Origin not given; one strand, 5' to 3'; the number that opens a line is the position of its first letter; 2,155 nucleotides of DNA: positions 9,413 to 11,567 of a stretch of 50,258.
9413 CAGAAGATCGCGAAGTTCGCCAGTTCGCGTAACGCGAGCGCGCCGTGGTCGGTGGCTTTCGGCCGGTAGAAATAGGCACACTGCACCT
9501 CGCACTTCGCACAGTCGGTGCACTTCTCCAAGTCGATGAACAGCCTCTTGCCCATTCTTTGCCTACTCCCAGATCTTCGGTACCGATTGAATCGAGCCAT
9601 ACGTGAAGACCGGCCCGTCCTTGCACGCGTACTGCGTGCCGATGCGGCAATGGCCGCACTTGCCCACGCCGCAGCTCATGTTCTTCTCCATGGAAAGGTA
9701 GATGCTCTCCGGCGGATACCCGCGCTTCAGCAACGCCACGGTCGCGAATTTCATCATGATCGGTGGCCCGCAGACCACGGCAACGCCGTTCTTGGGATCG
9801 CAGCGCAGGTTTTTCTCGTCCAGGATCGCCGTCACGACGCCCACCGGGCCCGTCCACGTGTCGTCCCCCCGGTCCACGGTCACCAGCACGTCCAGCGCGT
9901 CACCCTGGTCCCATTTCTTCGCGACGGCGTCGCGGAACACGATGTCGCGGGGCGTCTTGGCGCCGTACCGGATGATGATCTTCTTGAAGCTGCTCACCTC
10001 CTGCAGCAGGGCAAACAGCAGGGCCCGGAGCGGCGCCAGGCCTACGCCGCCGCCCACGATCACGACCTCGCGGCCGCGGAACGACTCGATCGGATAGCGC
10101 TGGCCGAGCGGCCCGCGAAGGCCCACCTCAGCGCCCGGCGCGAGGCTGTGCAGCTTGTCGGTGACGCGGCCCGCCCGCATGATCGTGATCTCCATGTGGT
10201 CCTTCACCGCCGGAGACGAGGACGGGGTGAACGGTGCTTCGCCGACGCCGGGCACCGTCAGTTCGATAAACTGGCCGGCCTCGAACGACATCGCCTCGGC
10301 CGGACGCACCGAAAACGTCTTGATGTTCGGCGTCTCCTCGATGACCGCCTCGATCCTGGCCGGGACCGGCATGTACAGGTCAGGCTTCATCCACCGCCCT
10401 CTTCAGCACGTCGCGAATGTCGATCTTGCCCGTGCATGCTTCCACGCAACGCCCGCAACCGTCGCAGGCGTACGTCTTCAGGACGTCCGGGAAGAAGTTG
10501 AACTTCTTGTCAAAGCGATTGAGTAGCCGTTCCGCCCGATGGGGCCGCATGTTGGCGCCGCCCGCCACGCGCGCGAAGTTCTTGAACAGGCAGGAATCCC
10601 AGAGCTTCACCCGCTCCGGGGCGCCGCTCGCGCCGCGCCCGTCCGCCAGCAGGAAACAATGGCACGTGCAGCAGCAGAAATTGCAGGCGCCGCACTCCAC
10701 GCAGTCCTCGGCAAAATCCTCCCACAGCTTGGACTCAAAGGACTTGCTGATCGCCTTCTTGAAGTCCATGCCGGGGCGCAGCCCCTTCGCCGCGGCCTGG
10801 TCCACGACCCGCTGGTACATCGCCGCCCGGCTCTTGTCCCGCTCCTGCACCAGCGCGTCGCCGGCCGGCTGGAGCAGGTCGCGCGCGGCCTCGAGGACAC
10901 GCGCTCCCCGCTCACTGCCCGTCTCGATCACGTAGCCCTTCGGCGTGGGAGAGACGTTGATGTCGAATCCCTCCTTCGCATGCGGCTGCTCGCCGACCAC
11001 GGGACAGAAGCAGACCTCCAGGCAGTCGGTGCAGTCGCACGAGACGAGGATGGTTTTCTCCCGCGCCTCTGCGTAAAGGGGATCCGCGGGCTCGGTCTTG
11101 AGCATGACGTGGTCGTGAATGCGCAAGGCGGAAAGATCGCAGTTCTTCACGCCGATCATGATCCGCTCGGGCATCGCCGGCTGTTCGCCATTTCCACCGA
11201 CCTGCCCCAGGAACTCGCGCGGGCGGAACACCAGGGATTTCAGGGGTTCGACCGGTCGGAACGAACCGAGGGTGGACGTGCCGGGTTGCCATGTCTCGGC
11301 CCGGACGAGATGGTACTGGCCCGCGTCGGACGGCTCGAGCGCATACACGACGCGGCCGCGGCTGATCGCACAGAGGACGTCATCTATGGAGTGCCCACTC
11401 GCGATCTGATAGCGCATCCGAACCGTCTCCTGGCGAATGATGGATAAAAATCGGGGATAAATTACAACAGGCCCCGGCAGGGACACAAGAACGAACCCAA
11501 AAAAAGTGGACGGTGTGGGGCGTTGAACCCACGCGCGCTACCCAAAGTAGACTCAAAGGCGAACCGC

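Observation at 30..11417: Group 4 membrane-bound [NiFe]-hydrogenase/Mrp complex whose input module is a HydB/HydG-type diaphorase pair plus a HycB-like polyferredoxin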

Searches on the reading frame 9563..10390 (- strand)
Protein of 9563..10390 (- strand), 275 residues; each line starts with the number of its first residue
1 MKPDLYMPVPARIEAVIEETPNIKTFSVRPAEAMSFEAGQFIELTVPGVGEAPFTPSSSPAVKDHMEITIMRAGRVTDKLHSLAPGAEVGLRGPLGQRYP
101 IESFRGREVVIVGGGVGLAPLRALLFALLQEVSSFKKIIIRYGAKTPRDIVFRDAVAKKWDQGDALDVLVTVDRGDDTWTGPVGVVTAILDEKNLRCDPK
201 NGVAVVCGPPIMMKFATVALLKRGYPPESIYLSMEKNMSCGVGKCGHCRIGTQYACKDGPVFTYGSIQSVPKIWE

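Call 4: search_protein_families(library=pfam, proteins=[window:9563-10390:-], max_evalue=0.01)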
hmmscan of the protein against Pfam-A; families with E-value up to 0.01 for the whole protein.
window:9563-10390:- (275 aa): 3 families
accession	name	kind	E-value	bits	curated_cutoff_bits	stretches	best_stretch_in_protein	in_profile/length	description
PF00175.26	NAD_binding_1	-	6.3e-15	56.2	22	1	112-216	2-107/109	Oxidoreductase NAD-binding domain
PF10418.14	DHODB_Fe-S_bind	-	8.1e-11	41.9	23.9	1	235-267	1-40/41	Iron-sulfur cluster binding domain of dihydroorotate dehydrogenase B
PF00970.30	FAD_binding_6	-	8e-07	29.8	21.1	1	20-97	11-96/99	Oxidoreductase FAD-binding domain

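Call 22: search_solved_structures(query=window:9563-10390:-, max_evalue=0.00001, show_alignments=1)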
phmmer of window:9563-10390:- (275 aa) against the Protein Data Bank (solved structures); distinct sequences matched with E-value up to 0.00001: 40.
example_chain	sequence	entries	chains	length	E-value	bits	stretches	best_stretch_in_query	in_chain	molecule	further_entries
9nez_C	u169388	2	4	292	2.1e-55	191.3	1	30-273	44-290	Sulfhydrogenase 1 subunit gamma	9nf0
7qty_A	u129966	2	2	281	3e-17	66.1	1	74-232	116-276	Na(+)-translocating NADH-quinone reductase subunit F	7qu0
4ylf_A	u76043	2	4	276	3.9e-17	65.8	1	30-263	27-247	Dihydroorotate dehydrogenase B (NAD(+)), electron transfer subunit homolog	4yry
7qu3_A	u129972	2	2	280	3.2e-16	62.8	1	73-231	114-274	Na(+)-translocating NADH-quinone reductase subunit F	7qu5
5ksw_B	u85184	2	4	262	6.2e-16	61.8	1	38-263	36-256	Dihydroorotate dehydrogenase B (NAD(+)), electron transfer subunit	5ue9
1tvc_A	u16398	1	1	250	6e-15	58.6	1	33-232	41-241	METHANE MONOOXYGENASE COMPONENT C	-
1ep1_B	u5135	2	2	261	7.8e-15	58.2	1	38-263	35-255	DIHYDROOROTATE DEHYDROGENASE B (PYRK SUBUNIT)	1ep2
1ep3_B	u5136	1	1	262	7.9e-15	58.2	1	38-263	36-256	DIHYDROOROTATE DEHYDROGENASE B (PYRK SUBUNIT)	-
2eix_A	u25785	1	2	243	1.3e-14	57.5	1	3-231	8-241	NADH-cytochrome b5 reductase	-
7c3a_A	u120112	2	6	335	1.4e-14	57.4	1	11-232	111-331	Ferredoxin reductase component of carbazole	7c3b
7xk3_F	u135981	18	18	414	3.8e-14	56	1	74-232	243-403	Na(+)-translocating NADH-quinone reductase subunit F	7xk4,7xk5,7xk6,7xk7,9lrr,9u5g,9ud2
8a1t_F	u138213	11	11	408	3.9e-14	55.9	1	74-231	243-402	Na(+)-translocating NADH-quinone reductase subunit F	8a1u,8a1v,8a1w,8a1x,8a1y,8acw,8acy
8ad3_A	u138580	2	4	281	4.6e-14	55.7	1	74-232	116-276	Na(+)-translocating NADH-quinone reductase subunit F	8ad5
4u9u_A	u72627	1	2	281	4.8e-14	55.6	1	74-231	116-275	Na(+)-translocating NADH-quinone reductase subunit F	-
8ad4_A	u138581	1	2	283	4.9e-14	55.6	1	74-231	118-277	Na(+)-translocating NADH-quinone reductase subunit F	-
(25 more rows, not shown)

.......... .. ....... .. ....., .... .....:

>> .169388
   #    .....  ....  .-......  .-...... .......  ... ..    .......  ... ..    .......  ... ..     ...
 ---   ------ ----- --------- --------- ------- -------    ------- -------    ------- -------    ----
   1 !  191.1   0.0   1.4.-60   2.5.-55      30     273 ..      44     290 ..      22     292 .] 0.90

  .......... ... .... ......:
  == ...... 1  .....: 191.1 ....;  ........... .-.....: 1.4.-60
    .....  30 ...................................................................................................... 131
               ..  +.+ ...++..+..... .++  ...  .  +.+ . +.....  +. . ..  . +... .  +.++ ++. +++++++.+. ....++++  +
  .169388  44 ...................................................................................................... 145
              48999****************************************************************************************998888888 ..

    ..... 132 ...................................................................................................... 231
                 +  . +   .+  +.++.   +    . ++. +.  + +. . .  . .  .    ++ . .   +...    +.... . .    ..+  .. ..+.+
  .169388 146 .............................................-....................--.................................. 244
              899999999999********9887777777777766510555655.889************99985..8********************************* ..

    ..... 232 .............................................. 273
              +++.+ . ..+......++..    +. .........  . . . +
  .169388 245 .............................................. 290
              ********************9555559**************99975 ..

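Call 30: search_protein_families(library=ncbifam, proteins=[window:9563-10390:-], max_evalue=0.00001)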
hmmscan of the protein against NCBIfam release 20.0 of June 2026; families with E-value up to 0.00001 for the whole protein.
window:9563-10390:- (275 aa): 22 families
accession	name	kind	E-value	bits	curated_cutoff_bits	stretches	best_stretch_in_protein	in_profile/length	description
NF006220.0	PRK08345.1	subfamily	3.7e-67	226.6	395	1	6-271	8-291/294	cytochrome-c3 hydrogenase subunit gamma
TIGR02911.1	sulfite_red_B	equivalog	1.6e-62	211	288.6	1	5-267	2-256/261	anaerobic sulfite reductase subunit AsrB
NF040835.1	sulfhyd_HydG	equivalog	3.3e-56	190.7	650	1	31-273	45-290/292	NADPH-dependent hydrogenase/sulfhydrogenase 1 subunit gamma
NF040830.1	sulfhyd_ShyC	equivalog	1.1e-53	182.2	600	1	8-266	6-280/288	NAD(P)-dependent hydrogenase/sulfhydrogenase 2 subunit gamma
NF000796.0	PRK00054.1-1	equivalog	3e-45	154.4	224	1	7-267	2-235/254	dihydroorotate dehydrogenase electron transfer subunit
NF004862.0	PRK06222.1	subfamily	1.9e-25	89.9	220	1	22-263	13-244/281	sulfide/dihydroorotate dehydrogenase-like FAD/NAD-binding protein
NF009414.0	PRK12778.1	equivalog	9e-25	87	1103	1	30-263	22-244/752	bifunctional dihydroorotate dehydrogenase B NAD binding subunit/NADPH-dependent glutamate synthase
NF000798.0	PRK00054.1-3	equivalog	3.4e-24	85.8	219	1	32-263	27-238/244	dihydroorotate dehydrogenase electron transfer subunit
NF000799.0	PRK00054.1-4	equivalog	2.1e-23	82.7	314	1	37-266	34-255/258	dihydroorotate dehydrogenase electron transfer subunit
NF045803.1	MethMoxFADbindMmoC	equivalog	9.5e-22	77.2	500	1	31-232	135-337/343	aromatic/alkene monooxygenase hydroxylase FAD-binding subunit MmoC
NF000797.0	PRK00054.1-2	equivalog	7e-19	68.1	270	1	20-267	26-265/267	dihydroorotate dehydrogenase electron transfer subunit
NF040810.1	BenC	equivalog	4.9e-18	65.4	430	1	12-231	108-326/333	benzoate 1,2-dioxygenase electron transfer component BenC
NF058606.1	GlBtMonoRdsGbcB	equivalog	5.5e-18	65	500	1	12-225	17-237/362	glycine betaine monooxygenase reductase subunit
TIGR01941.1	nqrF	equivalog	5.4e-17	61.8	295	1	71-232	237-400/405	NADH:ubiquinone reductase (Na(+)-transporting) subunit F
NF005963.0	PRK08051.1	equivalog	2e-13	50.2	230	1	9-194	4-190/233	NAD(P)H-flavin reductase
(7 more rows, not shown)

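Call 58: find_homologous_proteins(query=window:9563-10390:-, max_evalue=1e-10)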
Query window:9563-10390:- (275 aa): 7410 proteins with E <= 1e-10 among 8000 candidates; the best 120 are listed.
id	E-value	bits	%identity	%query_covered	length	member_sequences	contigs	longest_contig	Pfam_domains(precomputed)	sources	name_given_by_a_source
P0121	5.6e-183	625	100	100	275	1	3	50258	PF10418.15,PF00175.27,PF00970.31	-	-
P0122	1.5e-152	525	81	100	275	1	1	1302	PF10418.15,PF00175.27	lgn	-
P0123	2.3e-151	521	81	100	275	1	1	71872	PF10418.15,PF00175.27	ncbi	ncbi:MAG: FAD/NAD(P)-binding protein [Verrucomicrobiota bacterium]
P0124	3.4e-141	488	76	99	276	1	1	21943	PF10418.15,PF00175.27,PF00970.31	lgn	-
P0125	5.8e-141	487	76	100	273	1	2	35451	PF10418.15,PF00175.27,PF00970.31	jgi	-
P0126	1.3e-140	486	73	98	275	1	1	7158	PF10418.15,PF00175.27,PF00970.31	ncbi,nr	ncbi:MAG: FAD/NAD(P)-binding protein [Kiritimatiellae bacterium]|nr:FAD/NAD(P)-binding protein [Kiri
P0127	4.0e-137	474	73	98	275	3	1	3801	PF10418.15,PF00175.27,PF00970.31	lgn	-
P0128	7.2e-137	473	73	98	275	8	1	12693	PF10418.15,PF00175.27,PF00970.31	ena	-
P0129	4.5e-136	471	72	98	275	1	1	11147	PF10418.15,PF00175.27,PF00970.31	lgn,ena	-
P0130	2.5e-135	468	72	98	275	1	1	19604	PF10418.15,PF00175.27,PF00970.31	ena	-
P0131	1.2e-134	466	71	98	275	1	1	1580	PF10418.15,PF00175.27,PF00970.31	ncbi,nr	ncbi:MAG: FAD/NAD(P)-binding protein [Candidatus Latescibacteria bacterium]|nr:FAD/NAD(P)-binding pr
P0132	2.7e-133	462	70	98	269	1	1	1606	PF10418.15,PF00175.27,PF00970.31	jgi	jgi:NAD(P)H-flavin reductase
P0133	5.6e-133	461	69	100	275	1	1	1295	PF10418.15,PF00175.27,PF00970.31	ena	-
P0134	9.6e-133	460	69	100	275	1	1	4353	PF10418.15,PF00175.27,PF00970.31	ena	-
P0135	4.6e-132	458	71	98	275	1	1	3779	PF10418.15,PF00175.27,PF00970.31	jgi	-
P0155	7.4e-126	437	68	100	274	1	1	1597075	PF10418.15,PF00175.27,PF00970.31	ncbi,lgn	ncbi:MAG: FAD/NAD(P)-binding protein [candidate division FCPU426 bacterium]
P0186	5.9e-123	428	64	100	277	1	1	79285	PF10418.15,PF00175.27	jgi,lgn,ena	-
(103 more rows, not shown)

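Call 68: predict_structure(alignment_id=A1)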
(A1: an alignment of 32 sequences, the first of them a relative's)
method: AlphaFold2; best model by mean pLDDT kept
length: 275 residues; sequences in the alignment: 32
mean_pLDDT: 90.0   pTM: 0.88
mean pLDDT of the five models: 90.0, 88.9, 87.6, 86.2, 86.0
residues with pLDDT >= 90: 201; 70-90: 55; 50-70: 16; < 50: 3
segments of 3 or more residues with pLDDT < 50: 1-3
pLDDT, mean of each block of 10 residues (from residue 1): 66 96 95 93 87 91 94 89 95 91 96 78 94 95 93 92 92 94 94 93 93 95 97 82 68 85 94 85
secondary structure, 60 per line:
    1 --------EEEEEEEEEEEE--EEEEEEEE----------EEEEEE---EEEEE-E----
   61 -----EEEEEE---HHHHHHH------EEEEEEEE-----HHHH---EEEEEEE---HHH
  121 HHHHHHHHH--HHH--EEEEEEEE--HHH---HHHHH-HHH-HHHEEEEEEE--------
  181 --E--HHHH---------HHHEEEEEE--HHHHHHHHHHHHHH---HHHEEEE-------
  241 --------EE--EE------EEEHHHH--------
elements in order: E9-20 E23-30 E41-46 E50-54 E66-71 H75-81 E88-95 H101-104 E108-114 H118-129 E137-144 H153-157 E166-172 H186-189 E202-207 H210-223 E230-233 E261-263 H264-267

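Call 71: fold_search(model_id=the predicted structure, library=pdb)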
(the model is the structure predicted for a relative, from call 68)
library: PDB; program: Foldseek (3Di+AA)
matches with E <= 10: 1579; with E <= 0.001: 249
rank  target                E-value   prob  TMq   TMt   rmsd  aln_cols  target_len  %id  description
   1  9nf0_C                1.8e-29  1.00  0.87  0.83   2.9       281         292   35  Structure of the NADPH-bound Pyrococcus furiosus SHI complex (released 2025-07-09)
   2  9nez_C                9.5e-29  1.00  0.86  0.85   3.1       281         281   34  Structure of the Pyrococcus furiosus SHI complex (released 2025-07-09)
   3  7c3a_C                1.6e-17  1.00  0.69  0.58   2.6       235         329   27  Ferredoxin reductase in carbazole 1,9a-dioxygenase (released 2021-05-26)
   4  5ksw_B                1.9e-17  1.00  0.73  0.77   3.9       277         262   24  DHODB-I74D mutant (released 2016-08-03)
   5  5ogx                  2.3e-17  1.00  0.70  0.59   3.1       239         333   24  Crystal structure of Amycolatopsis cytochrome P450 reductase GcoB. (released 2018-07-04)
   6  7tnv                  2.3e-17  1.00  0.69  0.71   4.1       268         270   19  Crystal Structure Of Human NADH-Cytochrome B5 Reductase T117S Mutant (released 2023-04-12)
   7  2eix_A                4.2e-17  1.00  0.69  0.77   3.3       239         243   23  The Structure of Physarum polycephalum cytochrome b5 reductase (released 2007-04-17)
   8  3w2e                  8.6e-17  1.00  0.70  0.71   3.9       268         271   20  Crystal structure of oxidation intermediate (20 min) of NADH-cytochrome b5 reductase from pig liver (released 2013-07-17)
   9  1umk                  1.4e-16  1.00  0.67  0.68   4.4       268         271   19  The Structure of Human Erythrocyte NADH-cytochrome b5 Reductase (released 2004-11-02)
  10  1qx4_A                1.7e-16  1.00  0.69  0.71   3.5       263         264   20  Structrue of S127P mutant of cytochrome b5 reductase (released 2004-09-14)
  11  1ep1_B                1.7e-16  1.00  0.70  0.73   4.1       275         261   25  CRYSTAL STRUCTURE OF LACTOCOCCUS LACTIS DIHYDROOROTATE DEHYDROGENASE B (released 2001-01-17)
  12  5yly_A                2.3e-16  1.00  0.67  0.70   3.6       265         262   20  Crystal structure of the cytochrome b5 reductase domain of Ulva prolifera nitrate reductase (released 2018-05-23)
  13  7w3o_D                2.4e-16  1.00  0.69  0.70   3.5       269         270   19  Crystal structure of human CYB5R3 (released 2022-12-07)
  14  7c3b_C                3.5e-16  1.00  0.68  0.57   3.0       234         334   26  Ferredoxin reductase in carbazole 1,9a-dioxygenase (FAD apo form) (released 2021-05-26)
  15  2r6h_B                3.7e-16  1.00  0.73  0.70   3.1       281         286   19  Crystal structure of the domain comprising the NAD binding and the FAD binding regions of the NADH:ubiquinone oxidored (released 2007-09-11)
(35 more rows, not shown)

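Call 80: find_encoding_contigs(protein=P0155, flank=10000, max_places=1)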
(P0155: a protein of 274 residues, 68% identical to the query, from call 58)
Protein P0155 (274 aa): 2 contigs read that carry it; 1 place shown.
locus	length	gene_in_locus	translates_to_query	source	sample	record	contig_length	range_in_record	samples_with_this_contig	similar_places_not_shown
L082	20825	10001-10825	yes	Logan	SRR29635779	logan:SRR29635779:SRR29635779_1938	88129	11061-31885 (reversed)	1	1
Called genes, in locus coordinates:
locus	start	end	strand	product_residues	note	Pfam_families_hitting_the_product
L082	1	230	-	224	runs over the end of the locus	PF00753:Lactamase_B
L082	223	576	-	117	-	PF01740:STAS, PF13466:STAS_2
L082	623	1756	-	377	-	PF00015:MCPsignal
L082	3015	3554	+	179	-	PF01155:HypA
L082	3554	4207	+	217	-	PF02492:cobW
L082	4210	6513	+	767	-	PF00708:Acylphosphatase, PF07503:zf-HYPF, PF01300:Sua5_yciO_yrdC, PF17788:HypF_C, PF22521:HypF_C_2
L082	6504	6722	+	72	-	PF01455:HupF_HypC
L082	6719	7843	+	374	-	PF01924:HypD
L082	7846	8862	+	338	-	PF00586:AIRS, PF02769:AIRS_C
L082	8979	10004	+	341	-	PF17179:Fer4_22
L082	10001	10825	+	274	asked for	PF00970:FAD_binding_6, PF00175:NAD_binding_1, PF10418:DHODB_Fe-S_bind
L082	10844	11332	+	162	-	PF12838:Fer4_7 (faint), PF13247:Fer4_11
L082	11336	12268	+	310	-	PF00146:NADHdh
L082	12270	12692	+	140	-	PF01058:Oxidored_q6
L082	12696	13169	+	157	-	PF00329:Complex1_30kDa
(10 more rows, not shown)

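Call 81: find_encoding_contigs(protein=P0186, flank=10000, max_places=1)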
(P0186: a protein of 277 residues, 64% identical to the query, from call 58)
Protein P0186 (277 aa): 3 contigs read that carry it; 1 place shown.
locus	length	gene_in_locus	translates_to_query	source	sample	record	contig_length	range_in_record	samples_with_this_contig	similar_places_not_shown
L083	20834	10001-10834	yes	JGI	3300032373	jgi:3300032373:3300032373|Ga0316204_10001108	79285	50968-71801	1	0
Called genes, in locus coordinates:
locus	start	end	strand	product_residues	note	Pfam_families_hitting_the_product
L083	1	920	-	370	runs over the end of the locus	PF01113:DapB_N, PF19328:DAP_DH_C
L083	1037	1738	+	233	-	PF09601:DUF2459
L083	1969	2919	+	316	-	PF01073:3Beta_HSD (weak), PF01370:Epimerase, PF04321:RmlD_sub_bind, PF07993:NAD_binding_4 (faint), PF16363:GDP_Man_Dehyd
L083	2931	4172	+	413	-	PF00155:Aminotran_1_2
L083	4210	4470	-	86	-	-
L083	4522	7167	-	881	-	PF00501:AMP-binding, PF23562:AMP-binding_C_3 (weak), PF01553:Acyltransferase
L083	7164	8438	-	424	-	PF00999:Na_H_Exchanger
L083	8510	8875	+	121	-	PF01155:HypA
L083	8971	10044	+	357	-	PF17179:Fer4_22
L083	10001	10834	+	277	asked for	PF00175:NAD_binding_1, PF10418:DHODB_Fe-S_bind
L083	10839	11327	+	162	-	PF13187:Fer4_9 (faint), PF13247:Fer4_11, PF12838:Fer4_7 (weak), PF00037:Fer4 (weak)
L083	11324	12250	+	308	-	PF00146:NADHdh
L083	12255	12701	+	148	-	PF01058:Oxidored_q6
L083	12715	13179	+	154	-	PF00329:Complex1_30kDa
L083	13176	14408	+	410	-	PF00374:NiFeSe_Hases, PF00346:Complex1_49kDa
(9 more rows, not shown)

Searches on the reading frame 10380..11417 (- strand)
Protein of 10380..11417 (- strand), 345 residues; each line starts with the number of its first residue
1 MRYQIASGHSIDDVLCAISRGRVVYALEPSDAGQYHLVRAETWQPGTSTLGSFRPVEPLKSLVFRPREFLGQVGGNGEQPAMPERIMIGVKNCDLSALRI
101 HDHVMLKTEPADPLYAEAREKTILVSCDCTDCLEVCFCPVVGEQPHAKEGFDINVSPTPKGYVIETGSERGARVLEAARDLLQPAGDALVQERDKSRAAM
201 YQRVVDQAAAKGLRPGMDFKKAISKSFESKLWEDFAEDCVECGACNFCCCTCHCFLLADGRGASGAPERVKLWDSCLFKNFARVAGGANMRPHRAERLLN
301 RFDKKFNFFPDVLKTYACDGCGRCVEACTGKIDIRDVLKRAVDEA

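Call 4: search_protein_families(library=pfam, proteins=[window:10383-11417:-], max_evalue=0.01)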
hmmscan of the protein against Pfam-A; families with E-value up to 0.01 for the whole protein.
seq(345 aa): 2 families
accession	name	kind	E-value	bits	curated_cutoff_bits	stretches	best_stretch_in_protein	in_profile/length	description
PF17179.9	Fer4_22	-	2.3e-24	86.5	27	1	239-332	2-95/95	4Fe-4S dicluster domain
PF13187.11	Fer4_9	-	0.00087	19.7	27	1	305-331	34-50/52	4Fe-4S dicluster domain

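Call 21: search_solved_structures(query=window:10380-11417:-, max_evalue=0.01, show_alignments=1)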
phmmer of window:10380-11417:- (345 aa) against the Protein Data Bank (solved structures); distinct sequences matched with E-value up to 0.01: 1.
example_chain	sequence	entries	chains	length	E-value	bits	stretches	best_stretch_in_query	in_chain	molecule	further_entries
9nez_B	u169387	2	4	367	3.8e-34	121.6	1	54-340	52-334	Sulfhydrogenase 1 subunit beta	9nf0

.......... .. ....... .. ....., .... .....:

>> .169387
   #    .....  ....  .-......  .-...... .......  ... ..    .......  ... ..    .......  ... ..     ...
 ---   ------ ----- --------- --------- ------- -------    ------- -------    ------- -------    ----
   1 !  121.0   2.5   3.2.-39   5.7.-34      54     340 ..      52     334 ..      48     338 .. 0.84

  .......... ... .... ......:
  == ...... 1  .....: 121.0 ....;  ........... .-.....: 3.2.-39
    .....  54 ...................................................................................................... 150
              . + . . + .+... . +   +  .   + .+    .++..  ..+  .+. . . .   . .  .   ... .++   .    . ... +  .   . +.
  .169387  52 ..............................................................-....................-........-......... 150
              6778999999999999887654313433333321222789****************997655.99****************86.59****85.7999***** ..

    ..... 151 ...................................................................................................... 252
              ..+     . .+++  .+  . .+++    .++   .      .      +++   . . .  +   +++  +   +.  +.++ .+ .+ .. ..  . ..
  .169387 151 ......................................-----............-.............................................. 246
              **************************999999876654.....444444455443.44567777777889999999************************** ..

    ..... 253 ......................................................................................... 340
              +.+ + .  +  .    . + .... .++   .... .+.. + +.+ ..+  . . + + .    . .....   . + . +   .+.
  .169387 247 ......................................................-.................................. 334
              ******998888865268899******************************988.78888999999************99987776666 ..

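Call 30: search_protein_families(library=ncbifam, proteins=[window:10380-11417:-], max_evalue=0.00001)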
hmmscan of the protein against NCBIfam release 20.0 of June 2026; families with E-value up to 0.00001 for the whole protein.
window:10380-11417:- (345 aa): 3 families
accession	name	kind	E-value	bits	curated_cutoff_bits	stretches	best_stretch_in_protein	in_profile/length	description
NF040829.1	sulfhyd_ShyB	equivalog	1.7e-46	158.8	690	1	49-340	46-328/334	NAD(P)-dependent hydrogenase/sulfhydrogenase 2 subunit beta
NF040833.1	sulfhyd_HydB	equivalog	7.3e-38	130.4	750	1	82-339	85-333/367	NADPH-dependent hydrogenase/sulfhydrogenase 1 subunit beta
TIGR02910.1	sulfite_red_A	equivalog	7.2e-32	110.9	323.15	1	84-338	89-323/334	anaerobic sulfite reductase subunit AsrA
